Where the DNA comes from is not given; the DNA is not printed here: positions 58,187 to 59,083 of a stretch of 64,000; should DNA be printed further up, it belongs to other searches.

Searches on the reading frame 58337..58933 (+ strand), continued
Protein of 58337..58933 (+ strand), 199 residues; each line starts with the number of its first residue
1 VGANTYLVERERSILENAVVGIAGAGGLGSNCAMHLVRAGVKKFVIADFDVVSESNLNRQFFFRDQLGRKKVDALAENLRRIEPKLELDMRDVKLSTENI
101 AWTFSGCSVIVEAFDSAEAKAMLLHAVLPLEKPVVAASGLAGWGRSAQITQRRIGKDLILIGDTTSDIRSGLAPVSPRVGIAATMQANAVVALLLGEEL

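Call 64: search_protein_families(library=ncbifam, proteins=[L014:10778-11740:+, L014:9746-10573:+, L060:6672-7616:+, L061:10819-12189:+, L061:12194-13303:+, L039:11387-12496:+, L062:9104-9697:+], max_evalue=1e-10)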
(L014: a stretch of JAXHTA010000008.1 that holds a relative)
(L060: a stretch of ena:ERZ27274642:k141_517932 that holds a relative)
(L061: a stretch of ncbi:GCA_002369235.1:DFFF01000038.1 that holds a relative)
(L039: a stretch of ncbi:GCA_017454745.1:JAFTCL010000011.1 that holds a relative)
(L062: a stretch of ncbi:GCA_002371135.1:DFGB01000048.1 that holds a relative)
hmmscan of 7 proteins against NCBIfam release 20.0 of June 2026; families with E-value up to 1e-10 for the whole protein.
L014:10778-11740:+ (321 aa): 4 families
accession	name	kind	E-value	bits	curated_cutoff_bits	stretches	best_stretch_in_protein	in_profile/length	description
TIGR00433.2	bioB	equivalog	3.2e-102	341.9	225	1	19-317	3-307/307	biotin synthase BioB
NF006308.0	PRK08508.1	equivalog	8.5e-70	235.1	377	1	56-317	6-273/279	biotin synthase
TIGR03910.1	pyrrolys_PylB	equivalog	4e-16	58.8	348.2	1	14-266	13-273/347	methylornithine synthase PylB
NF004911.0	PRK06267.1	equivalog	1.7e-11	43.9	305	1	69-290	41-261/351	hypothetical protein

L014:9746-10573:+ (276 aa): 18 families
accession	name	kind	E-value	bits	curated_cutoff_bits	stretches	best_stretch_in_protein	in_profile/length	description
NF006395.0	PRK08644.1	equivalog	1.6e-83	279.6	159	1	60-271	2-213/215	sulfur carrier protein ThiS adenylyltransferase ThiF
TIGR02354.1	thiF_fam2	equivalog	2.5e-75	252.8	152.2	1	68-267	1-200/200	thiamine biosynthesis protein ThiF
TIGR02356.1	adenyl_thiF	equivalog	5.5e-25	88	275.25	1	84-266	17-202/203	thiazole biosynthesis adenylyltransferase ThiF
NF004281.0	PRK05690.1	subfamily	4e-24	85.2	266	1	84-210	28-154/250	molybdopterin-synthase adenylyltransferase MoeB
NF006444.0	PRK08762.1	equivalog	9.1e-22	77.2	449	1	84-197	143-257/387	molybdopterin-synthase adenylyltransferase MoeB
TIGR02355.1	moeB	equivalog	2.8e-21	76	376.55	1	85-196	21-133/240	molybdopterin-synthase adenylyltransferase MoeB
NF005902.0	PRK07878.1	equivalog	1.2e-20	73.8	647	1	84-209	38-163/392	adenylyltransferase/sulfurtransferase MoeZ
NF006077.0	PRK08223.1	equivalog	4.8e-20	71.7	266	1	83-210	23-151/296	hypothetical protein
NF004111.0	PRK05600.1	equivalog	4.7e-19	68.7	437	1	84-200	37-153/371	ThiF family adenylyltransferase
NF006204.0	PRK08328.1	equivalog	8.6e-19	68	339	1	84-211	23-151/231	hypothetical protein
NF005901.0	PRK07877.1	equivalog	1.8e-18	66.2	476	1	83-200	102-219/722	Rv1355c family protein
NF047750.1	SAMPActivE1UbaA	equivalog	3.4e-18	65.9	450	1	80-196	24-141/270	SAMP-activating enzyme E1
NF011696.0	PRK15116.1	equivalog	5.8e-18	65.5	304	1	87-226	29-168/268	tRNA cyclic N6-threonylcarbamoyladenosine(37) synthase TcdA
NF011424.0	PRK14851.1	subfamily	3.3e-17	61.7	1170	1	79-217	34-172/679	hypothetical protein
NF005646.0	PRK07411.1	equivalog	7.3e-17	61.5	633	1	84-192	34-143/390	molybdopterin-synthase adenylyltransferase MoeB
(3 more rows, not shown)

L060:6672-7616:+ (315 aa): 5 families
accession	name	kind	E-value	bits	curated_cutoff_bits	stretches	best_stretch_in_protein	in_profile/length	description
TIGR00433.2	bioB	equivalog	1.8e-101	339.4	225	1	18-308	14-306/307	biotin synthase BioB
NF006308.0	PRK08508.1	equivalog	5.3e-55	186.6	377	1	42-309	6-273/279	biotin synthase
TIGR03910.1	pyrrolys_PylB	equivalog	1e-18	67.4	348.2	1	20-254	34-269/347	methylornithine synthase PylB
NF053743.1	LipS2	equivalog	4e-14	52.7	270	1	50-235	30-214/292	LipS2 family lipoyl synthase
TIGR03957.1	rSAM_HmdB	equivalog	5.6e-14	52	320.9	1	49-254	46-251/317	5,10-methenyltetrahydromethanopterin hydrogenase cofactor biosynthesis protein HmdB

L061:10819-12189:+ (457 aa): 6 families
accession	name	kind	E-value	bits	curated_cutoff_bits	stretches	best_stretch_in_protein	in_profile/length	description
NF009057.0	PRK12391.1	equivalog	5.8e-203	674.4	366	1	9-447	4-440/441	TrpB-like pyridoxal phosphate-dependent enzyme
TIGR01415.1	trpB_rel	hypoth_equivalog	2.2e-174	580.1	518.85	1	18-432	1-415/419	TrpB-like pyridoxal phosphate-dependent enzyme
TIGR00263.1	trpB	equivalog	7.4e-44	150.4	392.45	1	83-427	48-379/385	tryptophan synthase subunit beta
NF010376.0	PRK13803.1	equivalog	3.9e-42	144.9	819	1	83-434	258-596/600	bifunctional phosphoribosylanthranilate isomerase/tryptophan synthase subunit beta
NF010375.0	PRK13802.1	equivalog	4.8e-30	104.3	1386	1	83-428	324-668/695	bifunctional indole-3-glycerol phosphate synthase/tryptophan synthase subunit beta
NF004996.0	PRK06381.1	equivalog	1.7e-14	53.5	266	1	86-192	16-117/319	threonine synthase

L061:12194-13303:+ (370 aa): 5 families
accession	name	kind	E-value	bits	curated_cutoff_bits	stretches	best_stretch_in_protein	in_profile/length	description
TIGR02351.2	thiH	equivalog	7.3e-110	367.4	380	1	8-367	10-364/364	2-iminoacetate synthase ThiH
TIGR03955.1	rSAM_HydG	equivalog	4e-52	177.2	312.15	1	48-351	62-371/470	[FeFe] hydrogenase H-cluster radical SAM maturase HydG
TIGR03956.1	rSAM_HydE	equivalog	1.2e-20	74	254.6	1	39-225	17-201/340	[FeFe] hydrogenase H-cluster radical SAM maturase HydE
TIGR03910.1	pyrrolys_PylB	equivalog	9.6e-20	70.7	348.2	1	34-294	22-275/347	methylornithine synthase PylB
TIGR04158.1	rSAM_MIA_synth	equivalog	6.6e-17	61.3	400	1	175-361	174-361/368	3-methyl-2-indolic acid synthase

L039:11387-12496:+ (370 aa): 5 families
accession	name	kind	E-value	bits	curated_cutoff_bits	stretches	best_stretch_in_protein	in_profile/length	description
TIGR02351.2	thiH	equivalog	6.9e-109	364.2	380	1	6-367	8-364/364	2-iminoacetate synthase ThiH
TIGR03955.1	rSAM_HydG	equivalog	3.8e-50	170.7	312.15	1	50-352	64-372/470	[FeFe] hydrogenase H-cluster radical SAM maturase HydG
TIGR03910.1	pyrrolys_PylB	equivalog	5.4e-19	68.3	348.2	1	37-293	22-274/347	methylornithine synthase PylB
TIGR03956.1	rSAM_HydE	equivalog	1.7e-17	63.7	254.6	1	38-224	16-200/340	[FeFe] hydrogenase H-cluster radical SAM maturase HydE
TIGR04158.1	rSAM_MIA_synth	equivalog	9.9e-14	50.9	400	0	176-361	175-361/368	3-methyl-2-indolic acid synthase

L062:9104-9697:+ (198 aa): 16 families
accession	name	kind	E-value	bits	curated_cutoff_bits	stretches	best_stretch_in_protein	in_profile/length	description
NF006395.0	PRK08644.1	equivalog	1e-67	227.9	159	1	7-196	21-212/215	sulfur carrier protein ThiS adenylyltransferase ThiF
TIGR02354.1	thiF_fam2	equivalog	6.4e-48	163.3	152.2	1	11-192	16-199/200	thiamine biosynthesis protein ThiF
TIGR02356.1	adenyl_thiF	equivalog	8.1e-25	87.4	275.25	1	9-191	14-201/203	thiazole biosynthesis adenylyltransferase ThiF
NF006444.0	PRK08762.1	equivalog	2.8e-23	82.2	449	1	10-137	141-269/387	molybdopterin-synthase adenylyltransferase MoeB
NF004281.0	PRK05690.1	subfamily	1.1e-21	77.3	266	1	9-136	25-153/250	molybdopterin-synthase adenylyltransferase MoeB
NF004111.0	PRK05600.1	equivalog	3.9e-21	75.6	437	1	9-137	34-163/371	ThiF family adenylyltransferase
TIGR02355.1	moeB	equivalog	5.9e-19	68.4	376.55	1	10-119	18-128/240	molybdopterin-synthase adenylyltransferase MoeB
NF005902.0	PRK07878.1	equivalog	6.3e-19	68.1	647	1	10-132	36-159/392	adenylyltransferase/sulfurtransferase MoeZ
NF047750.1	SAMPActivE1UbaA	equivalog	4.1e-18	65.7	450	1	9-119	25-136/270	SAMP-activating enzyme E1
NF058523.1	6A-MBL_cap2_3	equivalog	9.1e-16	57.5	320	1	16-112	298-398/665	anti-phage 6A-MBL system cap2_3 protein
NF006077.0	PRK08223.1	equivalog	9.3e-16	57.6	266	1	6-118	18-131/296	hypothetical protein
NF011424.0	PRK14851.1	subfamily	2e-15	55.8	1170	1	6-117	33-145/679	hypothetical protein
NF005646.0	PRK07411.1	equivalog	2.9e-15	56.3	633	1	9-126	31-149/390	molybdopterin-synthase adenylyltransferase MoeB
NF006204.0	PRK08328.1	equivalog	5.9e-15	55.5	339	1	8-134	19-147/231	hypothetical protein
NF009123.0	PRK12475.1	subfamily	2.3e-14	53.4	510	1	8-121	16-132/338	MoeB/ThiF family adenylyltransferase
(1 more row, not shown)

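Call 65: list_cluster_members(proteins=[P0003, P0034, P0099, P0098, P0091, P0019, P0030, P0068, P0069, P0008])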
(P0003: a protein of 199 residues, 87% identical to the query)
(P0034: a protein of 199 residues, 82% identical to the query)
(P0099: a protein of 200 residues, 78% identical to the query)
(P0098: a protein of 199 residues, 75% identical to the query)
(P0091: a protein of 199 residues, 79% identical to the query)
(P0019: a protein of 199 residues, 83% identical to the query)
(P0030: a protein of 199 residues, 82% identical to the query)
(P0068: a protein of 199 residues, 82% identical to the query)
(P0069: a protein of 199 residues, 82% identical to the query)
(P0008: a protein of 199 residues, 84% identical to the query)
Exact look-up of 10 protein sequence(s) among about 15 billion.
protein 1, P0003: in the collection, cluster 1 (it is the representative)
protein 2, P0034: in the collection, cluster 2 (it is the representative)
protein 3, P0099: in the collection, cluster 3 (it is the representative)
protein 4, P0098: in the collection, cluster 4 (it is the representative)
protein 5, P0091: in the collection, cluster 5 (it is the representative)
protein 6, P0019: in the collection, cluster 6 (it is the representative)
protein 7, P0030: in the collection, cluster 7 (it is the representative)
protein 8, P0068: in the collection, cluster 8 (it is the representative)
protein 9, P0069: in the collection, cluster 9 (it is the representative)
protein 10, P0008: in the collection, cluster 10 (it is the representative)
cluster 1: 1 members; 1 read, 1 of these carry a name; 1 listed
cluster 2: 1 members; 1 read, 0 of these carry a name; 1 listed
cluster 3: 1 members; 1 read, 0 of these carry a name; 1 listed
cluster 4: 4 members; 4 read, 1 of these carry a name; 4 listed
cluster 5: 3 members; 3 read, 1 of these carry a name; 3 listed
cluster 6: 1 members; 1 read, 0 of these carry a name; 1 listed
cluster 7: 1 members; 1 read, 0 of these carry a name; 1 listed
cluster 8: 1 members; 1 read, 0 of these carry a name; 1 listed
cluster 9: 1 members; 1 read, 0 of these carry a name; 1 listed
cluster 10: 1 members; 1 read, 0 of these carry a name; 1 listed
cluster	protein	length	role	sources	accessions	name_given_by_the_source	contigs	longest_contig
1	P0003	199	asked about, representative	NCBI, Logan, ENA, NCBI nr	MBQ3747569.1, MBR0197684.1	MAG: sulfur carrier protein ThiS adenylyltransferase ThiF [Kiritimatiellae bacterium] | sulfur carrier protein ThiS adenylyltransferase ThiF [Kiritimatiellia bacterium]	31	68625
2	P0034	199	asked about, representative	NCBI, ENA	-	-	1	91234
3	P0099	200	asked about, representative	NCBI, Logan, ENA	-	-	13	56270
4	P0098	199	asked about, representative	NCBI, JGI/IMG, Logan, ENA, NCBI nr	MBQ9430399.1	MAG: sulfur carrier protein ThiS adenylyltransferase ThiF [Kiritimatiellae bacterium] | sulfur carrier protein ThiS adenylyltransferase ThiF [Kiritimatiellia bacterium]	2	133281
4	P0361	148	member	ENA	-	-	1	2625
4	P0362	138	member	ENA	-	-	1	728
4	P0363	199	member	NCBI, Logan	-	-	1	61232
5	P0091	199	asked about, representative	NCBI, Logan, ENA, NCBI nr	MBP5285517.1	MAG: sulfur carrier protein ThiS adenylyltransferase ThiF [Kiritimatiellae bacterium] | sulfur carrier protein ThiS adenylyltransferase ThiF [Kiritimatiellia bacterium]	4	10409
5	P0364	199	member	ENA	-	-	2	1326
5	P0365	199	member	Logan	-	-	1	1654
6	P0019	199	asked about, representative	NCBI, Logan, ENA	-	-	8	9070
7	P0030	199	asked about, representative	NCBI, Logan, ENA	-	-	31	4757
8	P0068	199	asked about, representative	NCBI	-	-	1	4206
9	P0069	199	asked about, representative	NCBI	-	-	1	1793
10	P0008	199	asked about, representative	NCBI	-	-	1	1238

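Call 66: list_cluster_members(proteins=[P0121, P0144, P0147, P0158, P0174, P0202, P0221, P0229, P0134, P0138])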
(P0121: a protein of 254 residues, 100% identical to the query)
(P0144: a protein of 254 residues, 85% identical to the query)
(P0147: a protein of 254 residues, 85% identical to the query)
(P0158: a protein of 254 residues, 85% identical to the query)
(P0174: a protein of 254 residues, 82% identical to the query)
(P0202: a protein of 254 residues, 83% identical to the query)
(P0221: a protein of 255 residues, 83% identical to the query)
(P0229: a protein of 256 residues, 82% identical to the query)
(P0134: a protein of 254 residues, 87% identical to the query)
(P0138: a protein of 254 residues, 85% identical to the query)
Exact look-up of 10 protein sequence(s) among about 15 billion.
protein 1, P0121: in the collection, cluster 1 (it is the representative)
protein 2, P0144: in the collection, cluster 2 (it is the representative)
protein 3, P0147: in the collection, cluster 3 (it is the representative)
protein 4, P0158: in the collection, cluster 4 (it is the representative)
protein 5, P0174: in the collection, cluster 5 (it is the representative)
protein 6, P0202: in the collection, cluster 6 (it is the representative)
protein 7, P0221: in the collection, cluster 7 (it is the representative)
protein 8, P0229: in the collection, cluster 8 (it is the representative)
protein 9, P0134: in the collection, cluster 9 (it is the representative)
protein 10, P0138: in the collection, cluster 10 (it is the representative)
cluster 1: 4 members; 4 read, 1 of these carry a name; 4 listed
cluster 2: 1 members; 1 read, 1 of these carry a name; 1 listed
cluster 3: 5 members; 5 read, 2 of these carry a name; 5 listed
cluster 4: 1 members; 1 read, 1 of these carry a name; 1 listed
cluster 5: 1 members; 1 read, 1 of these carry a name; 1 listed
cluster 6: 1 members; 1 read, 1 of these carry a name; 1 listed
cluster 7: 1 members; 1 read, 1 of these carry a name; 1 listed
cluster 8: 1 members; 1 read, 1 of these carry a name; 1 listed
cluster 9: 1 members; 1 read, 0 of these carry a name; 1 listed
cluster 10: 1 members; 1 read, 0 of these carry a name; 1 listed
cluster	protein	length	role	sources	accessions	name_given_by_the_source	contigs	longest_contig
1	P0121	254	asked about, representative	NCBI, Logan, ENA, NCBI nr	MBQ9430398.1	MAG: thiazole synthase [Kiritimatiellae bacterium] | thiazole synthase [Kiritimatiellia bacterium]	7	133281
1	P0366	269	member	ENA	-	-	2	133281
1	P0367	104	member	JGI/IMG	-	-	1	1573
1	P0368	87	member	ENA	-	-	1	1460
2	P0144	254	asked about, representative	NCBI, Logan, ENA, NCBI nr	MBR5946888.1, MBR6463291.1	thiazole synthase [bacterium]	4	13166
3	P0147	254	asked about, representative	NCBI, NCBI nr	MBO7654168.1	MAG: thiazole synthase [Kiritimatiellae bacterium] | thiazole synthase [Kiritimatiellia bacterium]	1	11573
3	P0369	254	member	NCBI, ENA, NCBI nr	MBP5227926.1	MAG: thiazole synthase [Kiritimatiellae bacterium] | thiazole synthase [Kiritimatiellia bacterium]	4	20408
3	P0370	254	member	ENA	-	-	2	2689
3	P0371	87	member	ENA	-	-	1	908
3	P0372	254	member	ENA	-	-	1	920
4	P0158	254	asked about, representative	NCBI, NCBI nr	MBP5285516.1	MAG: thiazole synthase [Kiritimatiellae bacterium] | thiazole synthase [Kiritimatiellia bacterium]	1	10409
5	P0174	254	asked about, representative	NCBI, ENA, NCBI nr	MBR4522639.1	MAG: thiazole synthase [Kiritimatiellae bacterium] | thiazole synthase [Kiritimatiellia bacterium]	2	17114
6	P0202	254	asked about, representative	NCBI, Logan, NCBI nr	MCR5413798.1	MAG: thiazole synthase [Kiritimatiellae bacterium] | thiazole synthase [Kiritimatiellia bacterium]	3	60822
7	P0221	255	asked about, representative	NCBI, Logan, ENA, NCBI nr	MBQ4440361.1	MAG: thiazole synthase [Kiritimatiellae bacterium] | thiazole synthase [Kiritimatiellia bacterium]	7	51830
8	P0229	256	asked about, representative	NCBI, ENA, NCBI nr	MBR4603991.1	MAG: thiazole synthase [Kiritimatiellae bacterium] | thiazole synthase [Kiritimatiellia bacterium]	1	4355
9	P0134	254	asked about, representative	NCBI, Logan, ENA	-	-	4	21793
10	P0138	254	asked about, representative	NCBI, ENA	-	-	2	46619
